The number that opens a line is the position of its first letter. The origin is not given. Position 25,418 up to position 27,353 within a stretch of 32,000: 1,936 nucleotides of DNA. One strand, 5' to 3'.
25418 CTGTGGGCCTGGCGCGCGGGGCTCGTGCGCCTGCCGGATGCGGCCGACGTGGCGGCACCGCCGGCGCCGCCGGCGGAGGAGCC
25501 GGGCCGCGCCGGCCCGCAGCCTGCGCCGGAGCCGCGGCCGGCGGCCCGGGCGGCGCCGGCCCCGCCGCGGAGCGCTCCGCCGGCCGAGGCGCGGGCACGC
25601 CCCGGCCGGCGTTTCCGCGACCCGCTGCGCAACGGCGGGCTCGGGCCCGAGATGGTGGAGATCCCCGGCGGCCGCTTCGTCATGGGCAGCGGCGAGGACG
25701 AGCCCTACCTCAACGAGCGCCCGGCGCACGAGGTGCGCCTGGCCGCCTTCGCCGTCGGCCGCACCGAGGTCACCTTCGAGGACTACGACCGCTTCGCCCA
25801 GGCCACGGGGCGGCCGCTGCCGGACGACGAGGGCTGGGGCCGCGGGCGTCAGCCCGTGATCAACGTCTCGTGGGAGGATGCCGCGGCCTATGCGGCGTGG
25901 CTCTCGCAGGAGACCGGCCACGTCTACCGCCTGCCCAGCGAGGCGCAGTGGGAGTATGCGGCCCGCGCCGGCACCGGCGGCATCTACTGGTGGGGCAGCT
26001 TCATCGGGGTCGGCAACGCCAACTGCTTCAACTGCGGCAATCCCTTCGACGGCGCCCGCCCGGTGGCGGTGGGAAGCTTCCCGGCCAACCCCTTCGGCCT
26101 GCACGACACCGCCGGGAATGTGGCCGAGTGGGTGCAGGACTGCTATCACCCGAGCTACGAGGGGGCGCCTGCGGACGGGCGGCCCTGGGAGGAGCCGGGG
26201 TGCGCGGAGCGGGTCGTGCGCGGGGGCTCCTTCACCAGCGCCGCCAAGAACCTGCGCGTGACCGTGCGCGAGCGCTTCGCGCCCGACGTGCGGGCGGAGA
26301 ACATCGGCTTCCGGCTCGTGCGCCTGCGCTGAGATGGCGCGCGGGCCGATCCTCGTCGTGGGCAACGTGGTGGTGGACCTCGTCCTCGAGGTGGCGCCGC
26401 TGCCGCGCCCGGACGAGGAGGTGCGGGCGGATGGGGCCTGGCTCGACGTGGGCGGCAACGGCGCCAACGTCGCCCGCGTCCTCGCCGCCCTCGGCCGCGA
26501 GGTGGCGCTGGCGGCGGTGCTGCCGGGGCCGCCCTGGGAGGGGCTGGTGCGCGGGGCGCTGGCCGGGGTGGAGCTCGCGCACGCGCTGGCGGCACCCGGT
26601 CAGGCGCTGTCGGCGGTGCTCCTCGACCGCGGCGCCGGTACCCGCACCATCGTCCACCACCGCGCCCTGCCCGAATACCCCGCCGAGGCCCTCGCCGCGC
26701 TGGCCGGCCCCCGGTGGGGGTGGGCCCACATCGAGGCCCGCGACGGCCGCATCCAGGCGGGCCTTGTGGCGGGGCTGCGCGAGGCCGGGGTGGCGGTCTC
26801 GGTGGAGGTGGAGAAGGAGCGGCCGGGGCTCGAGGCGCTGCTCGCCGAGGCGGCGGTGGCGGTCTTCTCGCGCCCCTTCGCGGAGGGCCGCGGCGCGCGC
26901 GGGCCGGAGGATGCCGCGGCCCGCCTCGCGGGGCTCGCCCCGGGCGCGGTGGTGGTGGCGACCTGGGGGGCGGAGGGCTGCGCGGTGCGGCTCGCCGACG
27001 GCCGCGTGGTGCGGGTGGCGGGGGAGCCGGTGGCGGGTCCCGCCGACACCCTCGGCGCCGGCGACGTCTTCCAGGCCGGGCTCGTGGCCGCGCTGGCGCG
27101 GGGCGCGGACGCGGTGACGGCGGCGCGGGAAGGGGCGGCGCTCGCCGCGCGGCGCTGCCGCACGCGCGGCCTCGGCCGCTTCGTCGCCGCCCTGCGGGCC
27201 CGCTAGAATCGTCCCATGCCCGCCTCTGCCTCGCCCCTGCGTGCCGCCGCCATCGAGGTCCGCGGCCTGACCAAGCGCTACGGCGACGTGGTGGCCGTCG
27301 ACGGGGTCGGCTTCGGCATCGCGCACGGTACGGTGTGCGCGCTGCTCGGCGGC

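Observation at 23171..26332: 1053-aa membrane protein fusing cNMP-binding, rhodanese, a giant coiled coil and a periplasmic FGE-sulfatase domain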

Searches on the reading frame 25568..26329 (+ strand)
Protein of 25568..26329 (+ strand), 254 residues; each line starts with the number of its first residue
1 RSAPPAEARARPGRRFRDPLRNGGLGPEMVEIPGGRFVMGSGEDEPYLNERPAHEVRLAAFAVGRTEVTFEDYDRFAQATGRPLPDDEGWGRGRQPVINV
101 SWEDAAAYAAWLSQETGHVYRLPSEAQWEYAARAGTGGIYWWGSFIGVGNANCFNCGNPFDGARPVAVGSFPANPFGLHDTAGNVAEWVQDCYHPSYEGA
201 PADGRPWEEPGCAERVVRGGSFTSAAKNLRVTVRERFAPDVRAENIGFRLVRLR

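Call 27: search_solved_structures(query=window:25568-26329:+, max_evalue=0.001, show_alignments=4)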
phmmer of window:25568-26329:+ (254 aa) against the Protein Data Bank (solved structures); distinct sequences matched with E-value up to 0.001: 29.
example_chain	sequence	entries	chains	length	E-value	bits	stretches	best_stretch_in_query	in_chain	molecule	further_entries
5hha_A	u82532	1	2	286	8.2e-39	137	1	4-252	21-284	PvdO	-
7spq_A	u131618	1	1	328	9.1e-28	100.8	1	42-251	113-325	Serine/threonine kinase ToxD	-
6muj_A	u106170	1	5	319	1.5e-25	93.5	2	90-250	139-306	Formylglycine-generating enzyme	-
2q17_A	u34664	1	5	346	2.3e-25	92.9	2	90-250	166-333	formylglycine generating enzyme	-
2aft_X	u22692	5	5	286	1.9e-21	80.1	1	85-251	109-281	Sulfatase modifying factor 1 | Sulfatase-modifying factor 1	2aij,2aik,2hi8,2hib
31dc_A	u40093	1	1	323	2.3e-21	79.8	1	85-251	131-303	Formylglycine-generating enzyme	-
2afy_X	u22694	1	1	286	3.5e-21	79.2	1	85-251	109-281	Sulfatase modifying factor 1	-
2aii_X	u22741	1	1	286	5.4e-21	78.6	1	85-251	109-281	Sulfatase modifying factor 1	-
1y1e_X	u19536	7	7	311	5.6e-21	78.5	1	85-251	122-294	C-alpha-formyglycine-generating enzyme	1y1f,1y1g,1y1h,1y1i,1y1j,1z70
5ssy_A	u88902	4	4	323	6.3e-21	78.4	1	85-251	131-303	Formylglycine-generating enzyme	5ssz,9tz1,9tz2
5ssx_A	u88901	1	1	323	1.5e-20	77.1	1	85-251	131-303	Formylglycine-generating enzyme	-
8aru_A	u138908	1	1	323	3.6e-20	75.9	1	85-251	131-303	Formylglycine-generating enzyme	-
9myj_B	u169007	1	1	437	4.2e-20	75.6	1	94-252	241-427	Lipoprotein, putative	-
9ots_A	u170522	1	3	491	4.5e-20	75.5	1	94-252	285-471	Por secretion system protein porK/gldK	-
9mzu_A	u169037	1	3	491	4.5e-20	75.5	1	94-252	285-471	PorK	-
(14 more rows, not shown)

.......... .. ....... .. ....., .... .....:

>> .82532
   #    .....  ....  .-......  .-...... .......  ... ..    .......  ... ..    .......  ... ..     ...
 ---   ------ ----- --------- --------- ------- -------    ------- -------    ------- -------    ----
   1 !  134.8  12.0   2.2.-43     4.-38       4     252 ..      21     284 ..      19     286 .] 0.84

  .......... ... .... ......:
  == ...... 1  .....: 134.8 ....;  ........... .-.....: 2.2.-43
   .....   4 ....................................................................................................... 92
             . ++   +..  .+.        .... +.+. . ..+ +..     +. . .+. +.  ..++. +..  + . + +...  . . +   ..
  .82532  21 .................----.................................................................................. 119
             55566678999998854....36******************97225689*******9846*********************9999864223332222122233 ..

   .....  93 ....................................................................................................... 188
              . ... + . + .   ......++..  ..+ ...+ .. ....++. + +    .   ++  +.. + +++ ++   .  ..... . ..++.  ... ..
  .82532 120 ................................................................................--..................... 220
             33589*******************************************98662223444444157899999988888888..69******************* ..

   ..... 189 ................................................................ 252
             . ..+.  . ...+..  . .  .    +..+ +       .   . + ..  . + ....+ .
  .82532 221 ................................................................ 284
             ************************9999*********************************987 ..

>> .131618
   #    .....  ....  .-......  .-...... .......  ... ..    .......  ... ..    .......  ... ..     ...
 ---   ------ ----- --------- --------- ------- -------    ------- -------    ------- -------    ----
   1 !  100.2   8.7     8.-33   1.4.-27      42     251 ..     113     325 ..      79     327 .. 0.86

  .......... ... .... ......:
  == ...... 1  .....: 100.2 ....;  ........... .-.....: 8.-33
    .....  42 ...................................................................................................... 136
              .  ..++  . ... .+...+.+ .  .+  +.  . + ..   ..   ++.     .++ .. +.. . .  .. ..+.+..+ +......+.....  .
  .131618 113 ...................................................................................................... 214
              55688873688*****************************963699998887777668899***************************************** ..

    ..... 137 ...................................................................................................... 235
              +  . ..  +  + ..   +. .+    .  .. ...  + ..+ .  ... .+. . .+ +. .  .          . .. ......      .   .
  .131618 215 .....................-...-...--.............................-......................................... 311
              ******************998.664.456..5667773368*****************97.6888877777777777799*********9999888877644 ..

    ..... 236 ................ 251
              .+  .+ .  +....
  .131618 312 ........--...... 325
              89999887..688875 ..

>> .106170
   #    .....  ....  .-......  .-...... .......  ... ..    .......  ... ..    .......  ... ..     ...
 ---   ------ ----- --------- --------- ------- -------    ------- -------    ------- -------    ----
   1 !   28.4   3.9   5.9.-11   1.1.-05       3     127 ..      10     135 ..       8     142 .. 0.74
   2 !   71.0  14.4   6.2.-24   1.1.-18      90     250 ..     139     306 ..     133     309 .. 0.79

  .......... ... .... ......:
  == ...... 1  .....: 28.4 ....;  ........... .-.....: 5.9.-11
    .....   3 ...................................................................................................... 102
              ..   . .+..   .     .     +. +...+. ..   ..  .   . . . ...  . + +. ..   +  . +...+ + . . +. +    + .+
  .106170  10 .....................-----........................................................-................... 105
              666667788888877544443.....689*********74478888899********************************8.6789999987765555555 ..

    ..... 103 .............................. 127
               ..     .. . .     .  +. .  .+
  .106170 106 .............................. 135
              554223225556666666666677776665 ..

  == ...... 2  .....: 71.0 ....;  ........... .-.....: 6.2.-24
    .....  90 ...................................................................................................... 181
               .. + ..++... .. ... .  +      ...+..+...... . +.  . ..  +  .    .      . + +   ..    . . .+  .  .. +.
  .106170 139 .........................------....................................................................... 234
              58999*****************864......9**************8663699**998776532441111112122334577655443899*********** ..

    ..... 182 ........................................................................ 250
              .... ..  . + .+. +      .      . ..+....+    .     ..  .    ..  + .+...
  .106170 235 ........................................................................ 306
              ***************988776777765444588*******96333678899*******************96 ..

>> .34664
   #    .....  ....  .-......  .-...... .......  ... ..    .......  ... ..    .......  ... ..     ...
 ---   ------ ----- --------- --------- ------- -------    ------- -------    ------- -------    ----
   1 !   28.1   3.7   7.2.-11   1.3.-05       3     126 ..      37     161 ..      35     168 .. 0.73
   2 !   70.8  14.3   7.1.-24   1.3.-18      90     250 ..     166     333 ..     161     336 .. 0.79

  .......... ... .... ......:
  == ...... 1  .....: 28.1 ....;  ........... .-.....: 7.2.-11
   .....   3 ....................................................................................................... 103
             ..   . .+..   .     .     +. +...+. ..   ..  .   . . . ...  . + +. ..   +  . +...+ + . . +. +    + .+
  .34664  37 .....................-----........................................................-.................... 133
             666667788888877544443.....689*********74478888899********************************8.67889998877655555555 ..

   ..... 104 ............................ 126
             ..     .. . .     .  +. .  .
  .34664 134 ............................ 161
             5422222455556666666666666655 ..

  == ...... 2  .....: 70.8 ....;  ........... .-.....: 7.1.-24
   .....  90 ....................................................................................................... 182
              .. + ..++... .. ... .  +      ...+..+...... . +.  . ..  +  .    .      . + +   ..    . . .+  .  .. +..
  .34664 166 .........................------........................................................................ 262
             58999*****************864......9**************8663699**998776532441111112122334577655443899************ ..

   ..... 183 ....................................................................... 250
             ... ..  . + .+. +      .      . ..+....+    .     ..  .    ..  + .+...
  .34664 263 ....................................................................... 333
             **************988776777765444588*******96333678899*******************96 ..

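Call 40: predict_structure(alignment_id=A3)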
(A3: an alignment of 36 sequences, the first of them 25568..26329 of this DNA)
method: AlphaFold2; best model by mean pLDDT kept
length: 254 residues; sequences in the alignment: 36
mean_pLDDT: 93.1   pTM: 0.91
mean pLDDT of the five models: 93.1, 91.8, 91.4, 89.9, 89.3
residues with pLDDT >= 90: 205; 70-90: 41; 50-70: 3; < 50: 5
segments of 3 or more residues with pLDDT < 50: 1-5
pLDDT, mean of each block of 10 residues (from residue 1): 55 95 96 95 86 96 98 97 95 96 99 98 98 92 89 89 91 96 95 95 97 96 92 94 97 94
secondary structure, 60 per line:
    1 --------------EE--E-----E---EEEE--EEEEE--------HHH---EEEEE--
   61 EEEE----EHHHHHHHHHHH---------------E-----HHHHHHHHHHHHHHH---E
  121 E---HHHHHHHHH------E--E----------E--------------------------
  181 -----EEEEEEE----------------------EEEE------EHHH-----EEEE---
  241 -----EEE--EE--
elements in order: E29-32 E35-39 E54-58 E61-64 H70-80 H102-116 H125-133 E186-192 E215-218 E234-237 E246-248

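Call 44: fold_search(model_id=the predicted structure, library=pdb)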
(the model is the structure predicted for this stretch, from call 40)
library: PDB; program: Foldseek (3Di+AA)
matches with E <= 10: 197; with E <= 0.001: 85
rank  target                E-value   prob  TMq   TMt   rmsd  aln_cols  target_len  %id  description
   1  5hha_A                1.8e-25  1.00  0.85  0.82   3.0       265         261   37  Structure of PvdO from Pseudomonas aeruginosa (released 2017-01-18)
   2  5hha_B                8.5e-25  1.00  0.85  0.79   2.9       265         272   37  Structure of PvdO from Pseudomonas aeruginosa (released 2017-01-18)
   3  2q17_D                1.1e-18  1.00  0.76  0.68   3.3       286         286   32  Formylglycine Generating Enzyme from Streptomyces coelicolor (released 2008-04-01)
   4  2q17_B                1.2e-18  1.00  0.77  0.68   3.3       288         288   32  Formylglycine Generating Enzyme from Streptomyces coelicolor (released 2008-04-01)
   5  2q17_C                1.4e-18  1.00  0.75  0.67   3.8       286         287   32  Formylglycine Generating Enzyme from Streptomyces coelicolor (released 2008-04-01)
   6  2q17_E                2.1e-18  1.00  0.75  0.67   3.8       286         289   32  Formylglycine Generating Enzyme from Streptomyces coelicolor (released 2008-04-01)
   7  6muj_A                2.7e-18  1.00  0.75  0.67   4.4       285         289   33  Formylglycine generating enzyme bound to copper (released 2019-02-27)
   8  2q17_A                3.3e-18  1.00  0.75  0.66   4.0       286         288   32  Formylglycine Generating Enzyme from Streptomyces coelicolor (released 2008-04-01)
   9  6muj_E                5.4e-18  1.00  0.75  0.66   3.8       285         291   33  Formylglycine generating enzyme bound to copper (released 2019-02-27)
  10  6muj_D                5.4e-18  1.00  0.74  0.65   4.0       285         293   32  Formylglycine generating enzyme bound to copper (released 2019-02-27)
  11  6xtp_A                7.8e-18  1.00  0.74  0.64   3.9       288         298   28  Crystal structure reveals non-coordinative binding of O2 to the copper center of the formylglycine-generating enzyme - (released 2021-01-27)
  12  6xtq_A                1.2e-17  1.00  0.74  0.63   3.9       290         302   28  Crystal structure reveals non-coordinative binding of O2 to the copper center of the formylglycine-generating enzyme - (released 2021-01-27)
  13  6muj_B                1.3e-17  1.00  0.74  0.64   4.1       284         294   32  Formylglycine generating enzyme bound to copper (released 2019-02-27)
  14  1y1h_X                2.2e-17  1.00  0.71  0.66   4.5       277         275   28  human formylglycine generating enzyme, oxidised Cys refined as hydroperoxide (released 2005-05-31)
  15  6s07_A                2.9e-17  1.00  0.75  0.63   3.9       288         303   28  Structure of formylglycine-generating enzyme at 1.04 A in complex with copper and substrate reveals an acidic pocket f (released 2019-06-26)
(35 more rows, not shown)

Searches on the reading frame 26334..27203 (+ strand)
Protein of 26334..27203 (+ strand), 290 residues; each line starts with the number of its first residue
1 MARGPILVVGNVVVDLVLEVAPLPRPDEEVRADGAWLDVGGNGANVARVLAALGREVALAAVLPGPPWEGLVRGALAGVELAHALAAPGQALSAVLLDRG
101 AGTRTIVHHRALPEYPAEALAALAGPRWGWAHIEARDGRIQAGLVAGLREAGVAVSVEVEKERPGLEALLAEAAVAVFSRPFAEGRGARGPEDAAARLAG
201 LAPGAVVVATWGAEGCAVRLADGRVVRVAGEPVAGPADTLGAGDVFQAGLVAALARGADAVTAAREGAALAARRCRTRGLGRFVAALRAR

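Call 10: search_protein_families(library=pfam, proteins=[window:26334-27203:+], max_evalue=0.01)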
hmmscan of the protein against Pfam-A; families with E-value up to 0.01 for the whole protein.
window:26334-27203:+ (290 aa): 1 family
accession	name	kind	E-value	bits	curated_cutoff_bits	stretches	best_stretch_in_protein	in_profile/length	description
PF00294.29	PfkB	-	2.7e-21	76.6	25.8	2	186-280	198-295/302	pfkB family carbohydrate kinase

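Call 38: search_protein_families(library=ncbifam, proteins=[window:26334-27203:+], max_evalue=0.00001)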
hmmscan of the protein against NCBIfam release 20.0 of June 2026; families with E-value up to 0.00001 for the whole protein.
window:26334-27203:+ (290 aa): 10 families
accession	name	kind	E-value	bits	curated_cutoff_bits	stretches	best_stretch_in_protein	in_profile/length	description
TIGR02152.1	D_ribokin_bact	equivalog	2.7e-15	56.5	299.65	2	6-59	1-54/298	ribokinase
NF041320.1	pfkB_Halo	equivalog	1.3e-11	44.5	400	0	206-279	210-281/302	1-phosphofructokinase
TIGR04382.1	myo_inos_iolC_N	equivalog_domain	8.2e-11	41.7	300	1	188-272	205-287/309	5-dehydro-2-deoxygluconokinase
TIGR03168.1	1-PFK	subfamily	1.2e-10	40.8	216.4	0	205-279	214-286/305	hexose kinase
NF053626.1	RibKinHalex1628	equivalog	7.2e-10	38.8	330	1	6-272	4-273/293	ATP-dependent ribose-1-phosphate kinase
NF008353.0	PRK11142.1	equivalog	1.1e-09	38.2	341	0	5-62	4-61/307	ribokinase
TIGR03828.1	pfkB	equivalog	1.6e-09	37.2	292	0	206-279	215-286/305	1-phosphofructokinase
NF041134.1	R1P_kin_Thcocales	equivalog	7.5e-09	35.4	500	0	206-271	195-259/291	ADP-dependent ribose-1-phosphate kinase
NF006957.1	PRK09434.1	equivalog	2.9e-07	30.3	450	1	192-262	200-268/302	fructokinase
NF007321.0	PRK09813.1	equivalog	5e-07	29.4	247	1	205-276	187-256/261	fructoselysine 6-kinase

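Call 77: search_protein_families(library=padloc, proteins=[window:26334-27203:+], max_evalue=0.001)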
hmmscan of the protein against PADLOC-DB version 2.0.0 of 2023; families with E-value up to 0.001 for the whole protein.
window:26334-27203:+ (290 aa): 0 families
